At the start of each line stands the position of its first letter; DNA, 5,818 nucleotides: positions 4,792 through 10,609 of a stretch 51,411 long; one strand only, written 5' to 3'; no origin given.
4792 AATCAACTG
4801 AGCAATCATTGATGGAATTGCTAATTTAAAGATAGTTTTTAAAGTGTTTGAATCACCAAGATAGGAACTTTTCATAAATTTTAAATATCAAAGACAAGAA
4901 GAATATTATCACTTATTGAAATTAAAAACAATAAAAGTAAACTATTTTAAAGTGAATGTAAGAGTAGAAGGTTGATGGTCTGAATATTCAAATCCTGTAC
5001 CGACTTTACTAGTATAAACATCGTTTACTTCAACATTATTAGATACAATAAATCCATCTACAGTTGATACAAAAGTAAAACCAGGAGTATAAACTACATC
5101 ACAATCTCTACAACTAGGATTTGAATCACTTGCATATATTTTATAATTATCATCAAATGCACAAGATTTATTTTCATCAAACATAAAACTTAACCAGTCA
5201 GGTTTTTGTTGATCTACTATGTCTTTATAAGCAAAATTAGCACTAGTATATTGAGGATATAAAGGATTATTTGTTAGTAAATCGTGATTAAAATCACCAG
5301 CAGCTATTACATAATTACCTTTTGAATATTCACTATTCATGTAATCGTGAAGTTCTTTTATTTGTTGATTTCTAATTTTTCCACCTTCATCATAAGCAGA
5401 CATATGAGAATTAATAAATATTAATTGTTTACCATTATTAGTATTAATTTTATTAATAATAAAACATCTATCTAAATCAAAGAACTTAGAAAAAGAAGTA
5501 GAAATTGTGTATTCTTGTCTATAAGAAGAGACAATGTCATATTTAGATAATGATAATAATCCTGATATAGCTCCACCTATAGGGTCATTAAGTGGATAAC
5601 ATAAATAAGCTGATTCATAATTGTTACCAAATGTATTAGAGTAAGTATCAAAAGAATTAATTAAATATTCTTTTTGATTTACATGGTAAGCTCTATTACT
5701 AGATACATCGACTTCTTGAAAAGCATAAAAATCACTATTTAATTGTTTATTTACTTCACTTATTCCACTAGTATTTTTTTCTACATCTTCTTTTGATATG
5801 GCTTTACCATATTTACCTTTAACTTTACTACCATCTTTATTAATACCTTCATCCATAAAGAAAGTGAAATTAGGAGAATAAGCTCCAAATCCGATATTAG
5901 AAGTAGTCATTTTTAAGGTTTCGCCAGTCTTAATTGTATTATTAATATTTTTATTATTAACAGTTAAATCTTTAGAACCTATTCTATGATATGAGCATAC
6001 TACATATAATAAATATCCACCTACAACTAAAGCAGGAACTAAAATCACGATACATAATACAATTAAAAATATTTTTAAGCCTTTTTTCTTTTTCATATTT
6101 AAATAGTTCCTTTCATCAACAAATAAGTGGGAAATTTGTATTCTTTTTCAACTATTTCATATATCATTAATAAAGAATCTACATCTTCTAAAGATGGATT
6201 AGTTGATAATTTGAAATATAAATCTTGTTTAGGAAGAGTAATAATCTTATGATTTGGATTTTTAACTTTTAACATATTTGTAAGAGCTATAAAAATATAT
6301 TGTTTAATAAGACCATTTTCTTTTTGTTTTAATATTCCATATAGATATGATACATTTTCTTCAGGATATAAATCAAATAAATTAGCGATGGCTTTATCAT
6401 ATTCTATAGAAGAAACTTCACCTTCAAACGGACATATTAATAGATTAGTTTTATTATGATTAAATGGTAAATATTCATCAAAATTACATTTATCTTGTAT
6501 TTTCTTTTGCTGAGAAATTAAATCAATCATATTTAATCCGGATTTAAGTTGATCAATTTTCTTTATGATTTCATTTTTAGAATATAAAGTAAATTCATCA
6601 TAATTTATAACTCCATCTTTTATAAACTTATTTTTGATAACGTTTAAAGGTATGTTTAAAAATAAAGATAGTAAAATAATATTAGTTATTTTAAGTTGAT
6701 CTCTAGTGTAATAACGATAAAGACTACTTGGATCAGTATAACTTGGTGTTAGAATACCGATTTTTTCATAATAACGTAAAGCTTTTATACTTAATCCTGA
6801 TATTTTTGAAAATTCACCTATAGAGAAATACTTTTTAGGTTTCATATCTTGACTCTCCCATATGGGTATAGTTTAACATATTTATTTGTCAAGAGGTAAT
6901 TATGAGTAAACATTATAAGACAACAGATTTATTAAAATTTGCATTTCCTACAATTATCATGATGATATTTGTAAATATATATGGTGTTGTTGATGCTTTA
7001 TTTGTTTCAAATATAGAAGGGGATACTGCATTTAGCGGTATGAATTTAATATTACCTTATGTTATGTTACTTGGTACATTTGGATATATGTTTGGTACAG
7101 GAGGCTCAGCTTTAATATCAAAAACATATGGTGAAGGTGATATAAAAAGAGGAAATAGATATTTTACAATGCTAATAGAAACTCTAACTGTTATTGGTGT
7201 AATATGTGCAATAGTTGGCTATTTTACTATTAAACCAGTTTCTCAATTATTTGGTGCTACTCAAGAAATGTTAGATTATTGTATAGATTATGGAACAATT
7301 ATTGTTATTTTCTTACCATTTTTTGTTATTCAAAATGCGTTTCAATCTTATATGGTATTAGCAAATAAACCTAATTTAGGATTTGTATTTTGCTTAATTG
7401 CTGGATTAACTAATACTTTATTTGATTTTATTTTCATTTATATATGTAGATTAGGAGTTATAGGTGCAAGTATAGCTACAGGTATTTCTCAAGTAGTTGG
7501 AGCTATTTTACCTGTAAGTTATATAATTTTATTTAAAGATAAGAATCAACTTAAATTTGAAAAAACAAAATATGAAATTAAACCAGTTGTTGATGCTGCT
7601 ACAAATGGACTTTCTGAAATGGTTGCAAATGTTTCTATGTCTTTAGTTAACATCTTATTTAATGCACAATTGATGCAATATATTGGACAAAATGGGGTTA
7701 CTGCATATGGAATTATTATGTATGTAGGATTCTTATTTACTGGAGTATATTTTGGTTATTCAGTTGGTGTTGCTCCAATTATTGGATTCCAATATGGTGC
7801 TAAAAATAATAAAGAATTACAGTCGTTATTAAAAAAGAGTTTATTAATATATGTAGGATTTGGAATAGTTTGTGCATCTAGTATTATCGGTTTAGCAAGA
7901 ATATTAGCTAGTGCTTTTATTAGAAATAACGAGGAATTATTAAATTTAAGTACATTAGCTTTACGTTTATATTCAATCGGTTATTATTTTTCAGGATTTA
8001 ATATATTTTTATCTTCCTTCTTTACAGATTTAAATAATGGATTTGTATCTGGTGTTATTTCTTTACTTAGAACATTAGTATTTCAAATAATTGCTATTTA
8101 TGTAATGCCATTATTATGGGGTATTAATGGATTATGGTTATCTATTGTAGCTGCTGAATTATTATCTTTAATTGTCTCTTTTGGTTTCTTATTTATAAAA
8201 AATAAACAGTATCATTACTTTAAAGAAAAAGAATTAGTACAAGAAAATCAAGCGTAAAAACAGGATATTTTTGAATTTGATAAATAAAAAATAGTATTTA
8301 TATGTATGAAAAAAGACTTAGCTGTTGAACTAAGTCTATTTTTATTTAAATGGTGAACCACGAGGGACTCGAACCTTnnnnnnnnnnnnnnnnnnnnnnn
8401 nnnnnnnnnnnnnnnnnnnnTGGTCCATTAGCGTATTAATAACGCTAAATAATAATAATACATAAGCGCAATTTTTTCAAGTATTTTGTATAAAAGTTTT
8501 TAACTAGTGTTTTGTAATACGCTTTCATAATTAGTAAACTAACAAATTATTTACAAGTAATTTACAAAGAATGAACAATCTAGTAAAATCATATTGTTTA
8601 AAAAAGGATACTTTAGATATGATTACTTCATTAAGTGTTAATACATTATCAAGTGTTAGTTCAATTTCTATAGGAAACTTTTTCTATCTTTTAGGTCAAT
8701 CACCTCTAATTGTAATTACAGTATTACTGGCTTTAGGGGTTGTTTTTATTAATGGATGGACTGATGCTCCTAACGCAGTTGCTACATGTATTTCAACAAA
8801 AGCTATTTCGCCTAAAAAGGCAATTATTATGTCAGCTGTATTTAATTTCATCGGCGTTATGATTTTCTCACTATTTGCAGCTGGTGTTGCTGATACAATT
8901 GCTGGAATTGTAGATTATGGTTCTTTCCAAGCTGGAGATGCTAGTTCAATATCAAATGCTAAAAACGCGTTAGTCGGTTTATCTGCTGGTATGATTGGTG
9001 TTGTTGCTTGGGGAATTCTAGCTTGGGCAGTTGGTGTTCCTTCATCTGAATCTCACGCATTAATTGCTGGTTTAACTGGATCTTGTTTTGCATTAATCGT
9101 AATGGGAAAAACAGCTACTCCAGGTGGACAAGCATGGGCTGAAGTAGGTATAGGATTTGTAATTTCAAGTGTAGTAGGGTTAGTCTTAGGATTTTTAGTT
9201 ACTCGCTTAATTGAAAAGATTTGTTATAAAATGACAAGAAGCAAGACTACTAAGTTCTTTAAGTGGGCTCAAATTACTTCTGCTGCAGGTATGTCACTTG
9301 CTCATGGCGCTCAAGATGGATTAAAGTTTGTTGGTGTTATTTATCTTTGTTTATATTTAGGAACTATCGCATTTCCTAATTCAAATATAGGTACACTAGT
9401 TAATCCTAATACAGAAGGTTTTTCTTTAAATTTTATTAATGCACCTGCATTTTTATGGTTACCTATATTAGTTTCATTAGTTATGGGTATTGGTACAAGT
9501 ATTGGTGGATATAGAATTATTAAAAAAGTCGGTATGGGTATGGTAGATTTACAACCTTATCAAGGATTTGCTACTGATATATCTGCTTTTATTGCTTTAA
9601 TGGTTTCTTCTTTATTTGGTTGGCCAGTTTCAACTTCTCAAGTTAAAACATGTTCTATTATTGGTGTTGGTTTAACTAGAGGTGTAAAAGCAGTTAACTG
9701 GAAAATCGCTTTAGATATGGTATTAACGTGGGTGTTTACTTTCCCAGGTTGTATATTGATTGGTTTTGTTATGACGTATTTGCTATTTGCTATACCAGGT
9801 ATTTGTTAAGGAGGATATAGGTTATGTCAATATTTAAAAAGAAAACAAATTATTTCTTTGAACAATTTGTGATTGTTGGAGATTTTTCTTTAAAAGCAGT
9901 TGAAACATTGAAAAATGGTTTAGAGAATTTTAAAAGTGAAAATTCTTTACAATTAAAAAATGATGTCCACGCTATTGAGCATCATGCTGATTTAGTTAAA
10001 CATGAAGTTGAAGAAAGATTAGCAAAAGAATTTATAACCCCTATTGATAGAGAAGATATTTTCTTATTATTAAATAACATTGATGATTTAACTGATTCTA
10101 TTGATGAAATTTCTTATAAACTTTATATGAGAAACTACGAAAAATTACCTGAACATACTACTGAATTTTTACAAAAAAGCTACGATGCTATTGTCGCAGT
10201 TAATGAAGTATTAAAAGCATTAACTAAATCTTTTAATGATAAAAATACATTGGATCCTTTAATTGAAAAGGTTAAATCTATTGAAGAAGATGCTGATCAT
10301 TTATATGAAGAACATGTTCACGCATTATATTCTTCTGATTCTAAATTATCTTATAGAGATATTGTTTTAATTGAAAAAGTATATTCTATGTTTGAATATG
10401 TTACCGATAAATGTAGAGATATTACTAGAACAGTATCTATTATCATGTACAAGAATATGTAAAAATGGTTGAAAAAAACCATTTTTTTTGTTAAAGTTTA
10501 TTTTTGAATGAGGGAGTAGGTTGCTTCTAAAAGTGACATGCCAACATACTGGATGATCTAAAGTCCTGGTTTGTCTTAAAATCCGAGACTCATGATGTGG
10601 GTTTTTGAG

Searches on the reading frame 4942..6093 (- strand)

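Call 22: search_protein_families(library=pfam, proteins=[window:4942-6093:-], max_evalue=0.00001)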
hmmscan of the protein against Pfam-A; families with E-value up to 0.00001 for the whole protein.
window:4942-6093:- (383 aa): 2 families
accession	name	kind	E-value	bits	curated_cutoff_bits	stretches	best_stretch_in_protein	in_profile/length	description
PF22669.2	Exo_endo_phos2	-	2.5e-07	31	27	1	201-319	108-232/288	Endonuclease/Exonuclease/phosphatase family 2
PF03372.29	Exo_endo_phos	-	9.9e-06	25.9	24.5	0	107-373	4-225/225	Endonuclease/Exonuclease/phosphatase family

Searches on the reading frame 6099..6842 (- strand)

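Call 22: search_protein_families(library=pfam, proteins=[window:6099-6842:-], max_evalue=0.00001)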
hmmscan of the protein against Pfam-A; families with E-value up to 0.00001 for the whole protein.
window:6099-6842:- (247 aa): 2 families
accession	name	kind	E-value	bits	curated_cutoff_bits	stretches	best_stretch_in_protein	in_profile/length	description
PF00376.29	MerR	-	4.5e-12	46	28.2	1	7-45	1-38/38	MerR family regulatory protein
PF13411.12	MerR_1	-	7e-09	36.1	21.6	1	6-51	1-44/69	MerR HTH family regulatory protein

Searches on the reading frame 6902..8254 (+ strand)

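Call 19: search_protein_families(library=ncbifam, proteins=[window:6902-8254:+], max_evalue=0.00001)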
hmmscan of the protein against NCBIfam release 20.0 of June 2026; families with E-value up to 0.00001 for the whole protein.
window:6902-8254:+ (451 aa): 6 families
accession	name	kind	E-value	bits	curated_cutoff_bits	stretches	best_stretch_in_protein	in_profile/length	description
NF007130.1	PRK09575.1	equivalog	1.7e-49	169.3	445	1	9-432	7-429/435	MATE family efflux transporter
TIGR00797.1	matE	subfamily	1.1e-43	149.7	147.4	1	16-412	1-396/396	MATE family efflux transporter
NF000217.1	MATE_multi_FepA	equivalog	2e-38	132.6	900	1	11-440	18-442/443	multidrug efflux MATE transporter FepA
NF000131.1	MATE_multi_MepA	equivalog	1e-19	71.1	850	1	10-426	18-430/451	multidrug efflux MATE transporter MepA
NF052396.1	MATE_WgkD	equivalog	2.9e-13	49.6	510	1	9-308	4-301/428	tryglysin-associated MATE efflux transporter WgkD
NF041801.1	MATE_SolL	equivalog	1.5e-12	47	780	1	10-426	22-442/458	solanimycin export family MATE transporter SolL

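Call 20: search_protein_families(library=pfam, proteins=[window:6902-8254:+], max_evalue=0.00001)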
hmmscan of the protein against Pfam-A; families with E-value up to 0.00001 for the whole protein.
window:6902-8254:+ (451 aa): 1 family
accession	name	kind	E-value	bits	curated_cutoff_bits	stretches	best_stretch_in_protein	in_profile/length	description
PF01554.23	MatE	-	6.6e-36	123.9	24.9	2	16-177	1-161/161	MatE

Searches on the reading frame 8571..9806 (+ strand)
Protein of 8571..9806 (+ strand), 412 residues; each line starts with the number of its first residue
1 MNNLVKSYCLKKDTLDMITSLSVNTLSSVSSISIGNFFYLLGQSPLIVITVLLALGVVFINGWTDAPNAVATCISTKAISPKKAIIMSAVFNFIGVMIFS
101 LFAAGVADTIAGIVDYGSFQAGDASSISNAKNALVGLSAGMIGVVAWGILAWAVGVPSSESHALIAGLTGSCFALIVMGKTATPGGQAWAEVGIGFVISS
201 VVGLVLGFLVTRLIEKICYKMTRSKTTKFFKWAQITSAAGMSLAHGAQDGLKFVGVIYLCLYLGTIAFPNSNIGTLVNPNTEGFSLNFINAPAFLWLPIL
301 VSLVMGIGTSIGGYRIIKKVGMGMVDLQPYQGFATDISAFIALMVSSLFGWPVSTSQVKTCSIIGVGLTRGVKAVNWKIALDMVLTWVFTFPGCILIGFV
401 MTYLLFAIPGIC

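Call 19: search_protein_families(library=ncbifam, proteins=[window:8571-9806:+], max_evalue=0.00001)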
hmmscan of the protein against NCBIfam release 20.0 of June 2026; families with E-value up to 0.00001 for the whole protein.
window:8571-9806:+ (412 aa): 2 families
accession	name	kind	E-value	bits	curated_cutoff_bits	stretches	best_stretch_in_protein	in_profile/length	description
NF033774.1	phos_trans_PitA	exception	3.1e-28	98.7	800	2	46-264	15-243/498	inorganic phosphate transporter PitA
NF053884.1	SulfPermCysPBac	equivalog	1.2e-08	34.3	400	1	302-404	211-314/354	sulfate permease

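Call 20: search_protein_families(library=pfam, proteins=[window:8571-9806:+], max_evalue=0.00001)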
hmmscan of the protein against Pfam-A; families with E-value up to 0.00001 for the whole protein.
window:8571-9806:+ (412 aa): 1 family
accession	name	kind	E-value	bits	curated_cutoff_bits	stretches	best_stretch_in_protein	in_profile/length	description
PF01384.25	PHO4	-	1.5e-68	231.8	33.7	1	61-398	1-350/350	Phosphate transporter family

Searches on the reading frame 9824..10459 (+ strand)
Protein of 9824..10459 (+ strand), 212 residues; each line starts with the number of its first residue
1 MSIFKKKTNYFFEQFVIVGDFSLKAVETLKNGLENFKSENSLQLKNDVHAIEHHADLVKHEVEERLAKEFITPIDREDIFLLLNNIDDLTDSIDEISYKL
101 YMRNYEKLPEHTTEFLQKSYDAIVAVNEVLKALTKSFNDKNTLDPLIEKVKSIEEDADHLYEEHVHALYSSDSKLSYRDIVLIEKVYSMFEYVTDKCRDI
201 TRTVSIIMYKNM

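Call 19: search_protein_families(library=ncbifam, proteins=[window:9824-10459:+], max_evalue=0.00001)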
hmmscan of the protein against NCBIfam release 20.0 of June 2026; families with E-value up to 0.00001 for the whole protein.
window:9824-10459:+ (212 aa): 1 family
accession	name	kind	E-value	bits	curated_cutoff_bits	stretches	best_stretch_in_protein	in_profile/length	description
TIGR00153.1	TIGR00153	hypoth_equivalog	2.8e-19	69.7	104.3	1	22-210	30-215/217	TIGR00153 family protein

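Call 20: search_protein_families(library=pfam, proteins=[window:9824-10459:+], max_evalue=0.00001)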
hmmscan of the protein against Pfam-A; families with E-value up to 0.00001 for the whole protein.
window:9824-10459:+ (212 aa): 1 family
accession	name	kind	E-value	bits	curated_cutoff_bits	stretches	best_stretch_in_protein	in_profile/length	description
PF01865.21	PhoU_div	-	2.1e-28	99.6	24.4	1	9-209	11-213/214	Protein of unknown function DUF47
